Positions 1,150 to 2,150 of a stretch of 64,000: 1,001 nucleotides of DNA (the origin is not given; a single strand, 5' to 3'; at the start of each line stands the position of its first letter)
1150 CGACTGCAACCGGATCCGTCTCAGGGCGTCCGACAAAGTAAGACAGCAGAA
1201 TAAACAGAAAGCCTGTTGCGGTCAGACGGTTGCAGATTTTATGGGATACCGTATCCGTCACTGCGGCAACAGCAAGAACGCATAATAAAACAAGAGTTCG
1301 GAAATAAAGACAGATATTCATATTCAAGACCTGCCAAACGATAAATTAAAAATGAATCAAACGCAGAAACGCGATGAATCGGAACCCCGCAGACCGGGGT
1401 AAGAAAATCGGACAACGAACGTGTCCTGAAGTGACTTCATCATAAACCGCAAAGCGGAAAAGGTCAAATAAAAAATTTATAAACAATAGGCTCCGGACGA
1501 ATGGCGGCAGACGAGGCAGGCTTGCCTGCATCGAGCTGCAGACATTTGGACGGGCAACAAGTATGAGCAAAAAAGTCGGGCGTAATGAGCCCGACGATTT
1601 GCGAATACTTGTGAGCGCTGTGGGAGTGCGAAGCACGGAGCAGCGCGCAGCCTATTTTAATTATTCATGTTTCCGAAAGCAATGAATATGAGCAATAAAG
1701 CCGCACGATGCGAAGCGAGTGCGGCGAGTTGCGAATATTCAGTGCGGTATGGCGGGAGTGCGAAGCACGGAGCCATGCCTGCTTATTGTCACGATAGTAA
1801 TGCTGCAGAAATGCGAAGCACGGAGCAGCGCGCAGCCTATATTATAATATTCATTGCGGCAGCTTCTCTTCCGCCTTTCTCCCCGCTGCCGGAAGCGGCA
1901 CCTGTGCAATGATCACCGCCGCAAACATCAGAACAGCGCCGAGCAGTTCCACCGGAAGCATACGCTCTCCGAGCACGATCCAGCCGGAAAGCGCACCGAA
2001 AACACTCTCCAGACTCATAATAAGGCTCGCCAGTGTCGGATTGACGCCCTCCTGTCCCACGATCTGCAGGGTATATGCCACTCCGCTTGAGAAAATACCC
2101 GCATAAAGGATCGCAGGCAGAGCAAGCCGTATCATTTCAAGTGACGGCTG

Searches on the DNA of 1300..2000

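Call 8: search_rna_families(source=window, start=1300, end=2000, threshold=evalue, max_evalue=10, show_alignments=4)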
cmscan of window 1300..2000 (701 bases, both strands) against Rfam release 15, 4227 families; matches with E-value up to 10: 7.
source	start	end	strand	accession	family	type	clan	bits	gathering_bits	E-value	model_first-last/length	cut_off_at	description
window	1485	1656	+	RF01699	Clostridiales-1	Gene; sRNA;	-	103.8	48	2.1e-24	1-166/166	no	Clostridiales-1 RNA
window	1659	1787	+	RF01699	Clostridiales-1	Gene; sRNA;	-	52.5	48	1.3e-10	1-166/166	no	Clostridiales-1 RNA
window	1316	1447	-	RF01207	snR73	Gene; snRNA; snoRNA; CD-box;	CL00056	16.3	37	4.6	1-103/103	no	Small nucleolar RNA snR73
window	1869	1935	-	RF01698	Chloroflexi-1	Gene; sRNA;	-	14.8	80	4.4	1-84/84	no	Chloroflexi-1 RNA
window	1452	1530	+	RF02202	UCA1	Gene; lncRNA;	-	14.3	80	0.79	1-75/75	no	Urothelial cancer associated 1 conserved region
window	1471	1511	+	RF01763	Guanidine-III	Cis-reg; riboswitch;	-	12.1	36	7.8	1-67/67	no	Guanidine-III riboswitch aptamer (yKKC-III)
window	1778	1866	+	RF02470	Ms_IGR-8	Gene; sRNA;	-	11.9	44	9.2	1-63/63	no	Mycobacterium sRNA Ms_IGR-8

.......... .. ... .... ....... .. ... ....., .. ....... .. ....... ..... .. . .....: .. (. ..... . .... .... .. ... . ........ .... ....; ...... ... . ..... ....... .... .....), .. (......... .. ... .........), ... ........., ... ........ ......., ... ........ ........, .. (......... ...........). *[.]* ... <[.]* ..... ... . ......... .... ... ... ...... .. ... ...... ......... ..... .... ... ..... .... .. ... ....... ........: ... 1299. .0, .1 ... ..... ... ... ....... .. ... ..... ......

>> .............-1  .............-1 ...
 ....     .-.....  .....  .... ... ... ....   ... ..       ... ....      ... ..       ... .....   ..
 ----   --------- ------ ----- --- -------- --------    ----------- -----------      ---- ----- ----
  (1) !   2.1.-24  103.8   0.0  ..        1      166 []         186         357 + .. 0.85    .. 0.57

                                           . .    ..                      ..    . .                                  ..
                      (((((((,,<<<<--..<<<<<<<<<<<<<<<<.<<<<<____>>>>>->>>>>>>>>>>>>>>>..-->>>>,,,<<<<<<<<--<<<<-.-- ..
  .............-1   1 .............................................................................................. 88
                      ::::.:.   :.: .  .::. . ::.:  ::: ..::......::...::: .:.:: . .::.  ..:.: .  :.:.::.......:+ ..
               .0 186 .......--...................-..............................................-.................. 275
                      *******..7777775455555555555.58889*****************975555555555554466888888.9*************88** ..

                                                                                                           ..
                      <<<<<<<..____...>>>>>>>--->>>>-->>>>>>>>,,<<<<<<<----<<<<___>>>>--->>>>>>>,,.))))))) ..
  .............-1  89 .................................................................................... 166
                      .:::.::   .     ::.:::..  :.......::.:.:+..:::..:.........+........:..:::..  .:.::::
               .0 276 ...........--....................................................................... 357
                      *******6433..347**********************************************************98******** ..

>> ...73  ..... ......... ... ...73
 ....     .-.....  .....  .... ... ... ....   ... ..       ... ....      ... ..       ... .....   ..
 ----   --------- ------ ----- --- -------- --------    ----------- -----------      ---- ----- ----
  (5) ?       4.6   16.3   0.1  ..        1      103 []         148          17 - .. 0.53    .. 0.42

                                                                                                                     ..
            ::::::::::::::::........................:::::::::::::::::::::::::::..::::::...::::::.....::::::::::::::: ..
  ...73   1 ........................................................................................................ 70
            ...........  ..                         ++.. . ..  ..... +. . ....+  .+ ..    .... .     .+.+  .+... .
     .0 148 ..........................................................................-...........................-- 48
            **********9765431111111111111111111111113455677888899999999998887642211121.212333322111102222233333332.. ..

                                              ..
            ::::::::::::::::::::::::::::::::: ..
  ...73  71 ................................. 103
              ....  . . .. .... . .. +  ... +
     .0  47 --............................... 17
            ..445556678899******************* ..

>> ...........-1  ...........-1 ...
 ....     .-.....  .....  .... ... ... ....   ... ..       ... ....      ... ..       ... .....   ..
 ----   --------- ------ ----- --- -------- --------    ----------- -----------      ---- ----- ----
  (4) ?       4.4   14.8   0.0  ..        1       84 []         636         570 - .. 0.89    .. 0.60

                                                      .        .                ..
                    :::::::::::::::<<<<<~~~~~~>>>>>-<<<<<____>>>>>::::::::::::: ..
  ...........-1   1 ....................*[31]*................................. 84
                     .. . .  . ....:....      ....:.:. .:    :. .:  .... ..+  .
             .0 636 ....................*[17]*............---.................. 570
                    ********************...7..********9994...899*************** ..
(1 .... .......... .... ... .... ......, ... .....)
